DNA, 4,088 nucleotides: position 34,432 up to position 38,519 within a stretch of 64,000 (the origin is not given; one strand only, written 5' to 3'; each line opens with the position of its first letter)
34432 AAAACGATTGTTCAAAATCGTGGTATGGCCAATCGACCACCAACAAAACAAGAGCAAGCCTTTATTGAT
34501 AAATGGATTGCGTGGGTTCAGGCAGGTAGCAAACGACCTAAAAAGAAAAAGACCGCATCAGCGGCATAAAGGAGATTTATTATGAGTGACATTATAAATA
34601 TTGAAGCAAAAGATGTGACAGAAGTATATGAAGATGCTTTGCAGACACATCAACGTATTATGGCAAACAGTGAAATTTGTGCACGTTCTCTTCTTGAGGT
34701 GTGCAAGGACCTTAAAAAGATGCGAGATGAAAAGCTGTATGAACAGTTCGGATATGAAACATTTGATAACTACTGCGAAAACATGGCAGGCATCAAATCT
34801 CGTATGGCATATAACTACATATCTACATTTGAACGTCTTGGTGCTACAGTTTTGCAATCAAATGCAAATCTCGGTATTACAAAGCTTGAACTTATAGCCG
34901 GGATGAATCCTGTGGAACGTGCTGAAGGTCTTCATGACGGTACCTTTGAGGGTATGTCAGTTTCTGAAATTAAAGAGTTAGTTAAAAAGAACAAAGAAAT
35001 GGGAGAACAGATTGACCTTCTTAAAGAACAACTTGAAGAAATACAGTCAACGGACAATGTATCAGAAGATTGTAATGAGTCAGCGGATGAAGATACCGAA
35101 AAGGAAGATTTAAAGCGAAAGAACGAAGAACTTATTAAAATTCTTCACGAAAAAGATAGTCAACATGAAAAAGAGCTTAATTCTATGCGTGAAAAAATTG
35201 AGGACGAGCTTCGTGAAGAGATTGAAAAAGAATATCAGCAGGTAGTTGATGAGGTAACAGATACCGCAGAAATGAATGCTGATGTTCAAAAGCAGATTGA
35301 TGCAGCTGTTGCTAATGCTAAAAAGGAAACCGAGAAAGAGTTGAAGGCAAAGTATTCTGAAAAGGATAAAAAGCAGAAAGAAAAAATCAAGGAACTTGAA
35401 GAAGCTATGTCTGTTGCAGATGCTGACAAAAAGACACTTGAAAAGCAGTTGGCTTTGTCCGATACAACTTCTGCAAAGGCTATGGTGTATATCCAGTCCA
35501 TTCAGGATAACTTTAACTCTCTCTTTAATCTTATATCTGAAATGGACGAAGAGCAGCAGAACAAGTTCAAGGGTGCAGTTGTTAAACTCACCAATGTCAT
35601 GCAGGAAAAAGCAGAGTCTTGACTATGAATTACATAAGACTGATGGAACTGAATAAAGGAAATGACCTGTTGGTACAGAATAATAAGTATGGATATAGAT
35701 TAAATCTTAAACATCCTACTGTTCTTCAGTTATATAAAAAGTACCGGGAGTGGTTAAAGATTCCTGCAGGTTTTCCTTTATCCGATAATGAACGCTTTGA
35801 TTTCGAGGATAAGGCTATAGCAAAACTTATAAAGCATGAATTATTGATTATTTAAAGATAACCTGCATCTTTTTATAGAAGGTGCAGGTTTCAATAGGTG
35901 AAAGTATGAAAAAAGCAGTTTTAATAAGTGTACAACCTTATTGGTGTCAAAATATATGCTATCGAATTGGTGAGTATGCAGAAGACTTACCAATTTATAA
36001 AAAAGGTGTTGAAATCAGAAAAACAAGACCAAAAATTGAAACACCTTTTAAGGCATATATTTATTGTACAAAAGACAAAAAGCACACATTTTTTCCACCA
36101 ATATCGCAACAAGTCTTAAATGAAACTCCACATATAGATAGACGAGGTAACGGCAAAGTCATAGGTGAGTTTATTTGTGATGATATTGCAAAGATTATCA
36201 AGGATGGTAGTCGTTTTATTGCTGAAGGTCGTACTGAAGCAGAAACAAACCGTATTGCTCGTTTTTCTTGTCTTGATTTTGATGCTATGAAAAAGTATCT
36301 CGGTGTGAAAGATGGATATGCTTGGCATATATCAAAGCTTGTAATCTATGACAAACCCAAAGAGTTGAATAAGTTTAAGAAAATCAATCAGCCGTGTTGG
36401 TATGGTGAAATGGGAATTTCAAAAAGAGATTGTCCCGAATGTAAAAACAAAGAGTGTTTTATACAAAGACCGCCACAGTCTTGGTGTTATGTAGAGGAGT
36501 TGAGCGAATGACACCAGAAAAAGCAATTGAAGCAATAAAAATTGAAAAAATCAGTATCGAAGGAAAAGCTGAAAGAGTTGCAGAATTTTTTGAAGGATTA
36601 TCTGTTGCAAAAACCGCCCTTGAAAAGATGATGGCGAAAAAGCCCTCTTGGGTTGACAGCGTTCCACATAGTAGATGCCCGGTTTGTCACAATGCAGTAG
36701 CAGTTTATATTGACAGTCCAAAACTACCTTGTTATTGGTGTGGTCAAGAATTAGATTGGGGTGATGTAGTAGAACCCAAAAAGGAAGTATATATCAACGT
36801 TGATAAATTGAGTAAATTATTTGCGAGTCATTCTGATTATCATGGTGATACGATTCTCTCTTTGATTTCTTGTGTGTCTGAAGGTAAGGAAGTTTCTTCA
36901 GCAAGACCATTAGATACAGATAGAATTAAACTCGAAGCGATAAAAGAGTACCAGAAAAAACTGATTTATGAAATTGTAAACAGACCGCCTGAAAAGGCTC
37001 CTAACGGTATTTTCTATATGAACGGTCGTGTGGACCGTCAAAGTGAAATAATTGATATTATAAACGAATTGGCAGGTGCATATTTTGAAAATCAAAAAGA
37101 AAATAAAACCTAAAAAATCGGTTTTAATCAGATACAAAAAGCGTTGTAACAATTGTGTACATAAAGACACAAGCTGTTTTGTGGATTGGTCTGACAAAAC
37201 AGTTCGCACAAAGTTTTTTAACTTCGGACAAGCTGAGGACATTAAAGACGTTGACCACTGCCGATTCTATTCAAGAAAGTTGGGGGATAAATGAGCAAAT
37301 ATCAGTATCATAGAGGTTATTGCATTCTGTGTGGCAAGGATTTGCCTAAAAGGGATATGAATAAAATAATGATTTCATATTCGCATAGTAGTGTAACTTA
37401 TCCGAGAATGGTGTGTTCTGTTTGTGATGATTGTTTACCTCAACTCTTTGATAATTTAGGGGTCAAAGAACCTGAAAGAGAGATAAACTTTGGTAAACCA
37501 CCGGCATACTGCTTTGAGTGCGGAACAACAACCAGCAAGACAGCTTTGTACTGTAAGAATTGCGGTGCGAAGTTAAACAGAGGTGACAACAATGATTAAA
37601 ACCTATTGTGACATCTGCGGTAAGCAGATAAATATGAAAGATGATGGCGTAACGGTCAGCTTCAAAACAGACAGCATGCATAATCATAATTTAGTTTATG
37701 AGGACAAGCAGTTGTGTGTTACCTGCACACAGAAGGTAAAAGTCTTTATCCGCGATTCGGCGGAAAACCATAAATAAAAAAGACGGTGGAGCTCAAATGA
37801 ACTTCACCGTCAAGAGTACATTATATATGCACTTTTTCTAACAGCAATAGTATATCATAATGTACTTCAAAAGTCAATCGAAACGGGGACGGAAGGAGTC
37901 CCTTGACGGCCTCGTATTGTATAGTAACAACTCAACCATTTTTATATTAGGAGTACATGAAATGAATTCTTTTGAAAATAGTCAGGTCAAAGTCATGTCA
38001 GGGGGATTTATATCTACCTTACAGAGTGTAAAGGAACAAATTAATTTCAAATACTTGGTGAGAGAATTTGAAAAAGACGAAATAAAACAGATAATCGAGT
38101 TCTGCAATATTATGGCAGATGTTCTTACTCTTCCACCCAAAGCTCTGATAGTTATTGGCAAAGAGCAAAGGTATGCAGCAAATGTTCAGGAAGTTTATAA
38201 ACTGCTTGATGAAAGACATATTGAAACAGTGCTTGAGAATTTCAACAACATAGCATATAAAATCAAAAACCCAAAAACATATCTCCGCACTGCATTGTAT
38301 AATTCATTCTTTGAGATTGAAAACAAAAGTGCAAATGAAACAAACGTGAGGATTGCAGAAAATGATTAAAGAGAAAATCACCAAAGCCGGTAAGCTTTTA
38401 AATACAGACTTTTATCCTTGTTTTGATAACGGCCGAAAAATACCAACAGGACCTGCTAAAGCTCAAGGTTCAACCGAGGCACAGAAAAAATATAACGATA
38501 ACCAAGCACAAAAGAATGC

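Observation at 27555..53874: Strand-locked, ~20-fold over-represented heptamer TCAGCGG confined to the prophage (Chi-like?)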

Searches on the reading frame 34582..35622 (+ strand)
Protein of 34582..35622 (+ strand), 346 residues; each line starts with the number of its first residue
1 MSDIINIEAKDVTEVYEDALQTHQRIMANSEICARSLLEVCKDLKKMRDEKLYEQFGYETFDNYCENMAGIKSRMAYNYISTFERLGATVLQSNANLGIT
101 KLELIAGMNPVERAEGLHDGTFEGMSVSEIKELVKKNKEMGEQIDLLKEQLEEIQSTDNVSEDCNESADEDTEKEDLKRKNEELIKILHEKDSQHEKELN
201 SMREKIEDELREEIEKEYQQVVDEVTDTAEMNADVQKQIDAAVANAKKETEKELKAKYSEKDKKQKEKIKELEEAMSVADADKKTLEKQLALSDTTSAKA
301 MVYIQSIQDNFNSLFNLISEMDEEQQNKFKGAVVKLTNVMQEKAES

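Call 6: search_protein_families(library=pfam, proteins=[window:34582-35622:+])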
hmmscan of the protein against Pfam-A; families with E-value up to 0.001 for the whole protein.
window:34582-35622:+ (346 aa): 0 families

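Call 9: search_protein_families(library=phrogs, proteins=[window:34582-35622:+])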
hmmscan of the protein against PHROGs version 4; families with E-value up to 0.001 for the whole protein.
window:34582-35622:+ (346 aa): 4 families
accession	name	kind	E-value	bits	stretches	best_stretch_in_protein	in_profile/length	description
phrog_15609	-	unknown function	1.2e-32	114.6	1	7-345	4-313/316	-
phrog_1733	-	unknown function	3e-11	44.2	1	23-327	20-296/305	-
phrog_6963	-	unknown function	3.4e-08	34.3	1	25-79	26-80/283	-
phrog_15077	-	unknown function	8.6e-05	23.1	1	42-145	34-137/546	-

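Call 42: search_protein_families(library=ncbifam, proteins=[window:34582-35622:+], max_evalue=0.01)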
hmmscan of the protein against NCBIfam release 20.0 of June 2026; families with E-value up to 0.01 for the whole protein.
window:34582-35622:+ (346 aa): 0 families

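Call 58: search_solved_structures(query=window:34582-35622:+, max_evalue=1)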
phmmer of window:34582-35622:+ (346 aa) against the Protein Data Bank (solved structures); distinct sequences matched with E-value up to 1: 3.
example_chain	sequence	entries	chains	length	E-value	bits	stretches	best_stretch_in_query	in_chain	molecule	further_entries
4b3g_A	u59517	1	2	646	0.054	16.4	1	211-279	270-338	DNA-BINDING PROTEIN SMUBP-2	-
4b3f_X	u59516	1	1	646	0.054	16.3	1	211-279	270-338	DNA-BINDING PROTEIN SMUBP-2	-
8f5h_A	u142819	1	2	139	0.14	15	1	199-321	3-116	S2hlx_EX_19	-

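Call 68: find_homologous_proteins(query=window:34582-35622:+, max_evalue=0.00001)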
Query window:34582-35622:+ (346 aa): 531 proteins with E <= 0.00001 among 7955 candidates; the best 120 are listed.
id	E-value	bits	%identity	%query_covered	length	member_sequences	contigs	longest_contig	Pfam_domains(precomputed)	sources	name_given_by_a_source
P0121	4.3e-208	708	100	100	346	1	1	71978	PF01672.22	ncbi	-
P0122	1.0e-188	644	90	100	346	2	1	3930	-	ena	-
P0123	7.6e-188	641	90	100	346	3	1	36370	-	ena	-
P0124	1.4e-187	640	90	100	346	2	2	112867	-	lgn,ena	-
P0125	2.9e-187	639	90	100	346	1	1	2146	-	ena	-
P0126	3.1e-187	639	90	99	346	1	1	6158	-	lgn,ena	-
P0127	6.4e-187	638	90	100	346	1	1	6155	-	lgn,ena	-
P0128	1.1e-186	638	90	100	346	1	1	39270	-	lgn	-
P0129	6.5e-181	619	87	99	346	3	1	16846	-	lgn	-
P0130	9.9e-179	611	86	99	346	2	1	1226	-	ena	-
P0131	1.9e-177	607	85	99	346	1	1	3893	-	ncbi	-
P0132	3.2e-175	600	85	100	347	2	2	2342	-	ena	-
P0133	2.2e-174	597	84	99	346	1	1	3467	-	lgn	-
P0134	9.3e-174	595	85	100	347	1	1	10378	PF01672.22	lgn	-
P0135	7.0e-171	586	82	99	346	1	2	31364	-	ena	-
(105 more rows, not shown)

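Call 74: find_related_loci(query=A2, collection=viral_contigs, flank=10000)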
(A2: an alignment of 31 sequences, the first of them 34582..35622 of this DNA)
Query A2 (346 aa) in viral_contigs; peptide patterns used: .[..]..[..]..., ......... (x = any residue, [..] = any of these).
103 stretches matched a pattern; 99 encode a relative of the query (tblastn E <= 1e-3); the best 80 are kept; 80 distinct loci.
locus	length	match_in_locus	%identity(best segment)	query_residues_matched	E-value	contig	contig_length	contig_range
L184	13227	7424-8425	76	1-346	2e-163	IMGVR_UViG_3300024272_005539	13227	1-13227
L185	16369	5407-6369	55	4-346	1e-112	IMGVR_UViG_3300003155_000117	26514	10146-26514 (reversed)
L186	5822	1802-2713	48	4-345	5e-90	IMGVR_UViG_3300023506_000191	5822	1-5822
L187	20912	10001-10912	48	4-345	7e-90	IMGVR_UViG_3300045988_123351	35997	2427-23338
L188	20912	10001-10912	48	4-345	8e-90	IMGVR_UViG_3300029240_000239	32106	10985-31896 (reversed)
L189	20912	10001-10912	48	4-345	3e-89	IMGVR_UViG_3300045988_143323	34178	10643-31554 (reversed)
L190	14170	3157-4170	40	12-340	7e-63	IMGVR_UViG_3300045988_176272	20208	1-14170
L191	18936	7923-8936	40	12-340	2e-62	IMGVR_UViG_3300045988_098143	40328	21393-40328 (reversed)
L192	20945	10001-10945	43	16-345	1e-61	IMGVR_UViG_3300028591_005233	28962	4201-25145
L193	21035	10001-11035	39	7-340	4e-60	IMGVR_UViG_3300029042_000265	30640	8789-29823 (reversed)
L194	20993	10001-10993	36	2-331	1e-50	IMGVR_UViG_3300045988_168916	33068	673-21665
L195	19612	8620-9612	36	2-331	1e-50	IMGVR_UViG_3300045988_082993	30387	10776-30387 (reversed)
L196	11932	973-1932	36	2-323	7e-51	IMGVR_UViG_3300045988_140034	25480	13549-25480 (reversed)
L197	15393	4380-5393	36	2-331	6e-49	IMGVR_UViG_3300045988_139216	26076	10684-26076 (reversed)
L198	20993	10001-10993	35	2-331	5e-49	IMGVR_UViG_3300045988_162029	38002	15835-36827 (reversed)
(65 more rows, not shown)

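Call 76: predict_structure(alignment_id=A2)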
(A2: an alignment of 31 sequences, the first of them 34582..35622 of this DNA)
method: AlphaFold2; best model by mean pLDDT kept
length: 346 residues; sequences in the alignment: 31
mean_pLDDT: 75.5   pTM: 0.37
mean pLDDT of the five models: 75.5, 73.7, 72.3, 68.4, 65.8
residues with pLDDT >= 90: 36; 70-90: 219; 50-70: 64; < 50: 27
segments of 3 or more residues with pLDDT < 50: 1-6, 158-170, 225-231
pLDDT, mean of each block of 10 residues (from residue 1): 44 78 84 87 93 92 90 90 88 83 86 84 85 83 75 59 34 71 86 85 81 73 48 59 70 69 73 67 62 65 78 78 83 83 77
secondary structure, 60 per line:
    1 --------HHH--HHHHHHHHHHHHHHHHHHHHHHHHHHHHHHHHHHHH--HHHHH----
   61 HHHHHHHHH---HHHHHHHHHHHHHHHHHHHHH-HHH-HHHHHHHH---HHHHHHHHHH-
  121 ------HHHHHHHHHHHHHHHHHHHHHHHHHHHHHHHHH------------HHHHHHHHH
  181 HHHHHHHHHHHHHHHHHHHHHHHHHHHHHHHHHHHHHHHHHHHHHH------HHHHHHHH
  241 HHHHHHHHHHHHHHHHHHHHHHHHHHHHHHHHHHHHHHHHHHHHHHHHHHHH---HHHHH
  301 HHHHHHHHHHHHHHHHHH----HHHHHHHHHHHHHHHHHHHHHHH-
elements in order: H14-49 H52-56 H61-69 H73-93 H99-106 H110-119 H127-159 H172-226 H233-292 H296-318 H323-345

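Call 79: fold_search(model_id=the predicted structure, library=pdb)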
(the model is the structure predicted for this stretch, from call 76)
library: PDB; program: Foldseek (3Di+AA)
matches with E <= 10: 51; with E <= 0.001: 0
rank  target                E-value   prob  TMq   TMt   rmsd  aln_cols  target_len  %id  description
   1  4umk_C                2.1e-01  0.95  0.23  0.39  18.6       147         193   14  The complex of Spo0J and parS DNA in chromosomal partition system (released 2015-05-13)
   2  9y6s_7L               5.1e-01  0.11  0.13  0.05  64.5       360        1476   15  96-nm repeat of the Leishmania tarentolae doublet microtubule (released 2025-12-17)
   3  4umk_D                7.5e-01  0.72  0.21  0.38  10.3       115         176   12  The complex of Spo0J and parS DNA in chromosomal partition system (released 2015-05-13)
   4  4umk_B                1.0e+00  0.75  0.23  0.41   9.5       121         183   12  The complex of Spo0J and parS DNA in chromosomal partition system (released 2015-05-13)
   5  6kkm_H                1.9e+00  0.30  0.19  0.20   7.1       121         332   17  Crystal structure of RbcL-Raf1 complex from Anabaena sp. PCC 7120 (released 2020-05-13)
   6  6kkm_E                2.1e+00  0.33  0.19  0.20   6.5       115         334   16  Crystal structure of RbcL-Raf1 complex from Anabaena sp. PCC 7120 (released 2020-05-13)
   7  9az6_F                2.1e+00  0.07  0.11  0.17  21.2       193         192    8  F-actin-Talin(R13-DD) complex (released 2025-02-12)
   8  1vz0_C                2.3e+00  0.35  0.20  0.34   8.3       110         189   14  Chromosome segregation protein Spo0J from Thermus thermophilus (released 2004-07-19)
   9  6tz9_A                2.5e+00  0.09  0.13  0.23  26.5       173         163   13  CryoEM reconstruction of membrane-bound ESCRT-III filament composed of CHMP1B only (released 2020-04-08)
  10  1vz0_E                2.7e+00  0.47  0.17  0.29   3.0        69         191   17  Chromosome segregation protein Spo0J from Thermus thermophilus (released 2004-07-19)
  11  6kkm_G                3.0e+00  0.25  0.20  0.20   7.0       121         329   16  Crystal structure of RbcL-Raf1 complex from Anabaena sp. PCC 7120 (released 2020-05-13)
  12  1vz0_B                3.3e+00  0.30  0.22  0.36   7.6       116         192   13  Chromosome segregation protein Spo0J from Thermus thermophilus (released 2004-07-19)
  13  1i4d_B                4.1e+00  0.06  0.11  0.19  23.3       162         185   17  CRYSTAL STRUCTURE ANALYSIS OF RAC1-GDP COMPLEXED WITH ARFAPTIN (P21) (released 2001-05-16)
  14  6fxe_B                4.4e+00  0.04  0.11  0.16  19.6       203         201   16  BBE31 from Lyme disease agent Borrelia (Borreliella) burgdorferi playing a vital role in successful colonization of th (released 2019-03-20)
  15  4wt3                  4.6e+00  0.20  0.20  0.33   6.8       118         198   13  The N-terminal domain of Rubisco Accumulation Factor 1 from Arabidopsis thaliana (released 2015-07-22)
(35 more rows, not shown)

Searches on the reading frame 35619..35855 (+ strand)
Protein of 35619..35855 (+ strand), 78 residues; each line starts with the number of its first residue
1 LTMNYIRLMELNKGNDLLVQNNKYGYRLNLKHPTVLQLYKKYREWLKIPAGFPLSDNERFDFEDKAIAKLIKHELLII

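Call 89: search_protein_families(library=phrogs, proteins=[window:35619-35855:+], max_evalue=0.001)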
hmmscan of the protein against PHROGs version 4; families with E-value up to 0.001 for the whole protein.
window:35619-35855:+ (78 aa): 1 family
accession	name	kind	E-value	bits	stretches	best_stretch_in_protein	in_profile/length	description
phrog_34937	-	unknown function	4.2e-05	24.8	1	10-67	19-75/111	-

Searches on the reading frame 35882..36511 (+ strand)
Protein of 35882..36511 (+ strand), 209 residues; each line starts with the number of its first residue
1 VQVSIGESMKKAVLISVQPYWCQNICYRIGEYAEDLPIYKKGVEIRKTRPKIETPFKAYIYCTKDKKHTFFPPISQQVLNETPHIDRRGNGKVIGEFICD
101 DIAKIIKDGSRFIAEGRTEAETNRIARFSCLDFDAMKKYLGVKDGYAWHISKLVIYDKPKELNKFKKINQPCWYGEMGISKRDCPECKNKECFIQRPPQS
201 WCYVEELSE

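Call 6: search_protein_families(library=pfam, proteins=[window:35882-36511:+])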
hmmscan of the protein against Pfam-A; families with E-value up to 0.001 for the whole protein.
window:35882-36511:+ (209 aa): 0 families

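Call 9: search_protein_families(library=phrogs, proteins=[window:35882-36511:+])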
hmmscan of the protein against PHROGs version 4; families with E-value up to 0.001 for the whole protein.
window:35882-36511:+ (209 aa): 1 family
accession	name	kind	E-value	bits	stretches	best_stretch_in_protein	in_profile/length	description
phrog_3136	-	unknown function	8.3e-25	88.4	1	10-206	2-127/134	-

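Call 42: search_protein_families(library=ncbifam, proteins=[window:35882-36511:+], max_evalue=0.01)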
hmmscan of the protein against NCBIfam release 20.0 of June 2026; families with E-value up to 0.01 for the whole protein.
window:35882-36511:+ (209 aa): 0 families

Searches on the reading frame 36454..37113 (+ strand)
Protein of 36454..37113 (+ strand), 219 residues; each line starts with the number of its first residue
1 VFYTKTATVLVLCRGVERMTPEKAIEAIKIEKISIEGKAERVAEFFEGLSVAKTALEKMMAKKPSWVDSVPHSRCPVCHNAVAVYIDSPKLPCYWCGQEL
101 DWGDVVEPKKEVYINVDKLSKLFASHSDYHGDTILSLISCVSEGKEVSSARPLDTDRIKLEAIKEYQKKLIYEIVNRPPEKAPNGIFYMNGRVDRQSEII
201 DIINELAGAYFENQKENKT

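Call 6: search_protein_families(library=pfam, proteins=[window:36454-37113:+])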
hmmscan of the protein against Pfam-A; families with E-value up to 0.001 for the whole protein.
window:36454-37113:+ (219 aa): 0 families

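Call 9: search_protein_families(library=phrogs, proteins=[window:36454-37113:+])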
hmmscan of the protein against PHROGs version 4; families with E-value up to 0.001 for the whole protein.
window:36454-37113:+ (219 aa): 1 family
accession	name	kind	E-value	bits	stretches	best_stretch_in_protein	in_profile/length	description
phrog_10714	-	unknown function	1.3e-07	32.8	1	19-105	4-104/109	-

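Call 42: search_protein_families(library=ncbifam, proteins=[window:36454-37113:+], max_evalue=0.01)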
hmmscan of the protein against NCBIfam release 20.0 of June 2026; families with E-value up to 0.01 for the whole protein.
window:36454-37113:+ (219 aa): 0 families

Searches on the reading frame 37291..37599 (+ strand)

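Call 42: search_protein_families(library=ncbifam, proteins=[window:37291-37599:+], max_evalue=0.01)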
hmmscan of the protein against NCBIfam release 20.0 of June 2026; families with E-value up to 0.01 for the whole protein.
window:37291-37599:+ (102 aa): 2 families
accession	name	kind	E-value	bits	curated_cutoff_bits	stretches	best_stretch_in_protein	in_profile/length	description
TIGR03830.1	CxxCG_CxxCG_HTH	subfamily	0.00084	19.1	61.8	1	11-64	1-53/127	type II TA system antitoxin MqsA family protein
NF041912.1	HVO_0758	equivalog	0.0022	17.8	70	0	36-50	17-31/55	HVO_0758 family zinc finger protein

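Call 89: search_protein_families(library=phrogs, proteins=[window:37291-37599:+], max_evalue=0.001)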
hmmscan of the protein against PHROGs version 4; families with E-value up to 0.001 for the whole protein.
window:37291-37599:+ (102 aa): 1 family
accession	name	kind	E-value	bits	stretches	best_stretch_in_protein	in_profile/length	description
phrog_2546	-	unknown function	0.00094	20.4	0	73-97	2-26/180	-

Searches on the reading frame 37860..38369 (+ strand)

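Call 6: search_protein_families(library=pfam, proteins=[window:37860-38369:+])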
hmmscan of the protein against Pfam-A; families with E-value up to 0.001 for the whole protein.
window:37860-38369:+ (169 aa): 1 family
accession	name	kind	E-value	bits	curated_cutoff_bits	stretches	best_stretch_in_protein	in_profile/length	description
PF19481.4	DUF6017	-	6.6e-08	33.3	27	1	56-158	38-138/148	Family of unknown function (DUF6017)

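Call 42: search_protein_families(library=ncbifam, proteins=[window:37860-38369:+], max_evalue=0.01)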
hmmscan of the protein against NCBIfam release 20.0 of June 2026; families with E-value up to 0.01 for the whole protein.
window:37860-38369:+ (169 aa): 0 families

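Call 89: search_protein_families(library=phrogs, proteins=[window:37860-38369:+], max_evalue=0.001)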
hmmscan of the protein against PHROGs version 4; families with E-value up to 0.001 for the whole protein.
window:37860-38369:+ (169 aa): 0 families
